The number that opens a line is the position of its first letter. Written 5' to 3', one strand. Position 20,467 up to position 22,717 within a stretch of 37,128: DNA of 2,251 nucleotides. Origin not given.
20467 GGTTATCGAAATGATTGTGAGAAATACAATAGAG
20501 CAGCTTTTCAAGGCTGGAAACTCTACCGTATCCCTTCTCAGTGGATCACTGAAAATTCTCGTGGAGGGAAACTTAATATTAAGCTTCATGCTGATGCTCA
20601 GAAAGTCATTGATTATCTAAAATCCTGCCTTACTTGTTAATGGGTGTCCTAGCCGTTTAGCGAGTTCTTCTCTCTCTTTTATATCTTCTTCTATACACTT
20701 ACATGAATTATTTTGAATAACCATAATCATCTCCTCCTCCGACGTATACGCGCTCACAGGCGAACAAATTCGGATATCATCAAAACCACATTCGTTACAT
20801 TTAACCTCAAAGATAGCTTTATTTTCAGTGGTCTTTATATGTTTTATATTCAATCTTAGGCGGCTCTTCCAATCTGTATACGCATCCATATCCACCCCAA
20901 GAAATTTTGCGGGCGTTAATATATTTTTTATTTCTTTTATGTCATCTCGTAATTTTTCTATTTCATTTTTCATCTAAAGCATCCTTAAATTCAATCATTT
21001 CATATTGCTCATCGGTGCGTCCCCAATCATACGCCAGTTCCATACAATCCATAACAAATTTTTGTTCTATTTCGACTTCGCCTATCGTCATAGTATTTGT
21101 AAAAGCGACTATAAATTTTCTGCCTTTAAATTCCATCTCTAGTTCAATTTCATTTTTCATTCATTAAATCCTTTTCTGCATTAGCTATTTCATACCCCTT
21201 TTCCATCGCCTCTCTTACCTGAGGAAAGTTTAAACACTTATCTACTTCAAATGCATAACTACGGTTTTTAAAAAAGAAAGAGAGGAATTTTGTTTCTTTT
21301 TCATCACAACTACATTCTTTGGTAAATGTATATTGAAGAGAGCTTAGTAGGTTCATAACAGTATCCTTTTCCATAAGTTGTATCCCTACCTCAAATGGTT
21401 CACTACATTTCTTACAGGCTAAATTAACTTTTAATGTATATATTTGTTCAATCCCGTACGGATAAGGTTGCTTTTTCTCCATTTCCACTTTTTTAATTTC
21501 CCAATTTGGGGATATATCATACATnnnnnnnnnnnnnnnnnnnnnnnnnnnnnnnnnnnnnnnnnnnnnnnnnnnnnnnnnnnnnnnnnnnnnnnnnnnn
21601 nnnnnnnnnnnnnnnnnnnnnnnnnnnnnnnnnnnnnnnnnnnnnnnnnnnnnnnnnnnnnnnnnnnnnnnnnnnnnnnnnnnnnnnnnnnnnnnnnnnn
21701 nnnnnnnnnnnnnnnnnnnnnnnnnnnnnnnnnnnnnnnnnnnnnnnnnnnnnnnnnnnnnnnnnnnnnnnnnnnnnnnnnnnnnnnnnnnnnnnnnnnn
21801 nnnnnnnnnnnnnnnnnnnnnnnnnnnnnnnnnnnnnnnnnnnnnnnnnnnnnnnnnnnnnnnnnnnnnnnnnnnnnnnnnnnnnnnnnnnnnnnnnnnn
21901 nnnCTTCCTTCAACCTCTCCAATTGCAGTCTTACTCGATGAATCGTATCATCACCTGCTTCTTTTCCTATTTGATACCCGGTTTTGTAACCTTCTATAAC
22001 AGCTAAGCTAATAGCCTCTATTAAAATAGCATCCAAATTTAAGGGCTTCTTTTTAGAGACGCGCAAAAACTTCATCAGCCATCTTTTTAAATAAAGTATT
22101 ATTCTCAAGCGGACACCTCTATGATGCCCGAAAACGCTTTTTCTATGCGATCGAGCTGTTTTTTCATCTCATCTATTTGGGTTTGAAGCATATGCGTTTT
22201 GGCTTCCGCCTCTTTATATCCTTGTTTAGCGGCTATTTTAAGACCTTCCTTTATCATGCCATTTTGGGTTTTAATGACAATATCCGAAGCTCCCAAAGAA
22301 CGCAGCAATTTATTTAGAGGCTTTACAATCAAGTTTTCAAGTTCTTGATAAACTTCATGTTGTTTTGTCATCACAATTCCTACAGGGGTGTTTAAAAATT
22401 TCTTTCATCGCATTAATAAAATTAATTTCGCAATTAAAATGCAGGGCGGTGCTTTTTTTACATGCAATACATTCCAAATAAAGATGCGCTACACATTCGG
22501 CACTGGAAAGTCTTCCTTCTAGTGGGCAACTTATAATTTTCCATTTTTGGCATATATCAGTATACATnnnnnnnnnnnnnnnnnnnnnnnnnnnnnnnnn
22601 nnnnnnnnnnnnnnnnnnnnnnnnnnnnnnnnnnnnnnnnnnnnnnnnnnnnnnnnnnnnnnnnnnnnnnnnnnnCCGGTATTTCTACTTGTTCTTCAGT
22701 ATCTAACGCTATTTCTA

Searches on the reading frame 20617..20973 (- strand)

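Call 5: search_protein_families(library=pfam, proteins=[window:20617-20973:-], max_evalue=1)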
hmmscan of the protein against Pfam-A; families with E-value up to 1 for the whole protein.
window:20617-20973:- (118 aa): 1 family
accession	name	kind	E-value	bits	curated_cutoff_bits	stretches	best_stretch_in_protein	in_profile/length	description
PF08003.17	Methyltransf_9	-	0.16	11.3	23.8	1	20-68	85-132/315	Protein of unknown function (DUF1698)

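Call 7: search_protein_families(library=phrogs, proteins=[window:20617-20973:-], max_evalue=1)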
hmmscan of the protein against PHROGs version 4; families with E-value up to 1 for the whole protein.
window:20617-20973:- (118 aa): 1 family
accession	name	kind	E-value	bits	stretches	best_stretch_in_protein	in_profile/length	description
phrog_4753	-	unknown function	0.057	14.5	1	11-54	16-56/97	-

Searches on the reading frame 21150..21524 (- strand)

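Call 5: search_protein_families(library=pfam, proteins=[window:21150-21524:-], max_evalue=1)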
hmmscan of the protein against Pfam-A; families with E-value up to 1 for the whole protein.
window:21150-21524:- (124 aa): 2 families
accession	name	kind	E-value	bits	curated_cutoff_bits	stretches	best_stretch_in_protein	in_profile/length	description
PF00276.25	Ribosomal_L23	-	0.028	15.3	30.8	1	87-114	18-45/86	Ribosomal protein L23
PF23207.1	PH_SPO71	-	0.074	13.5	27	1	42-93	73-130/143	Prospore membrane adapter protein SPO71 PH domain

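Call 7: search_protein_families(library=phrogs, proteins=[window:21150-21524:-], max_evalue=1)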
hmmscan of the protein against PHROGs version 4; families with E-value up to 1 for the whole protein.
window:21150-21524:- (124 aa): 2 families
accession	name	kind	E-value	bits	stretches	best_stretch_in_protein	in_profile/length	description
phrog_4959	-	unknown function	0.048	14.3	1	34-79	35-80/160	-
phrog_3267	-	tail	0.15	12.2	1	20-69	98-149/369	tail protein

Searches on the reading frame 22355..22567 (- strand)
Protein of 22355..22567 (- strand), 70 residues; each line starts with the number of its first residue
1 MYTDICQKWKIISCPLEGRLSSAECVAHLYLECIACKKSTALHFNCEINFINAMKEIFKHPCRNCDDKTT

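Call 5: search_protein_families(library=pfam, proteins=[window:22355-22567:-], max_evalue=1)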
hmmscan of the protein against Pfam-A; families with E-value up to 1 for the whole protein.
window:22355-22567:- (70 aa): 1 family
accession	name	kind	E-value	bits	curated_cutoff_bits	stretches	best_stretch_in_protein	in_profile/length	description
PF13465.12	zf-H2C2_2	-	0.17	12.8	40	0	58-69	13-24/26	Zinc-finger double domain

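Call 7: search_protein_families(library=phrogs, proteins=[window:22355-22567:-], max_evalue=1)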
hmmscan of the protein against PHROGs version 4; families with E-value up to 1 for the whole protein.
window:22355-22567:- (70 aa): 0 families
